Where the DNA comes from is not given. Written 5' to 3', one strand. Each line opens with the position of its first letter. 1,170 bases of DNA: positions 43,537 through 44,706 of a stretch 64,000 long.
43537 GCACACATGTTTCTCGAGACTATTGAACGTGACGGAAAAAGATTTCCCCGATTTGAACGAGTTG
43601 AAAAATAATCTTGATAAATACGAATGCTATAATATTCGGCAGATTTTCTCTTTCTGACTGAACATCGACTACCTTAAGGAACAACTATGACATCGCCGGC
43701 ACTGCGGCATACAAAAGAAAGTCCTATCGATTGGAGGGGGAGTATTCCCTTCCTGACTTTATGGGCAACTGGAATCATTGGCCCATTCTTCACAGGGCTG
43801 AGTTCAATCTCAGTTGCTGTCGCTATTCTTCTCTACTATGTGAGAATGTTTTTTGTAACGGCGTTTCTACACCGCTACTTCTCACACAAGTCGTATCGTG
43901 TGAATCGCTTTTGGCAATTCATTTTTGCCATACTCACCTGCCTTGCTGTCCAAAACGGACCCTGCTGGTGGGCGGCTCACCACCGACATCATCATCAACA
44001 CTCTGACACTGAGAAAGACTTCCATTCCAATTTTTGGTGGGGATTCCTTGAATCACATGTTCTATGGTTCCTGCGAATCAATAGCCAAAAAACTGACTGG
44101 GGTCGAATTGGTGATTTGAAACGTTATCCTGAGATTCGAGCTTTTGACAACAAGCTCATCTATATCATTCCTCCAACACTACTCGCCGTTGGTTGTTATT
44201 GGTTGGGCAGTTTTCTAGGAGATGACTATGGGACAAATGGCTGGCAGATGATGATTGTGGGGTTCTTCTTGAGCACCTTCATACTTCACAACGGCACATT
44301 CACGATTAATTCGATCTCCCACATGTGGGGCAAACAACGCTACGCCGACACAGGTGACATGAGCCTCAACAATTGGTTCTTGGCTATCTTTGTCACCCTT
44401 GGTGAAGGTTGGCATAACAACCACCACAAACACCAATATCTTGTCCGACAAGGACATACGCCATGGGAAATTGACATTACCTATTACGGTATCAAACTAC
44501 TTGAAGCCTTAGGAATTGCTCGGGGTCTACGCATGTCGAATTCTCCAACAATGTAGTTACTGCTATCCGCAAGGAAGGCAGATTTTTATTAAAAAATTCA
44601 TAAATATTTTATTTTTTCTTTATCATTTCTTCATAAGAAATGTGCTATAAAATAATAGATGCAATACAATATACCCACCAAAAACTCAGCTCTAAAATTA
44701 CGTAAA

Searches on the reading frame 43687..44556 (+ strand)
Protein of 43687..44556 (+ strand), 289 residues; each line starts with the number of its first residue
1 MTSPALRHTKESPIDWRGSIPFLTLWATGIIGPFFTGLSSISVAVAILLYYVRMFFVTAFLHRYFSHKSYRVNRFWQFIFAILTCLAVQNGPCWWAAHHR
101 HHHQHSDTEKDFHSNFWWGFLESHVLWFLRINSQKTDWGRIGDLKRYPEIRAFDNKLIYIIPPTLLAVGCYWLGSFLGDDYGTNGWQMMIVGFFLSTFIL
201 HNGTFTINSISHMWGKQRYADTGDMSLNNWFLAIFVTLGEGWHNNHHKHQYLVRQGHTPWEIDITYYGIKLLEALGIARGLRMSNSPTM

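Call 61: search_protein_families(library=pfam, proteins=[window:43687-44556:+], max_evalue=0.001)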
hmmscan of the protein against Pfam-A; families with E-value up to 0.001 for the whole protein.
window:43687-44556:+ (289 aa): 1 family
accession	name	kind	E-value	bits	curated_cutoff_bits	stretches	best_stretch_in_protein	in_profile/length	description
PF00487.30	FA_desaturase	-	5.1e-17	62.9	29.7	1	42-249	5-223/253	Fatty acid desaturase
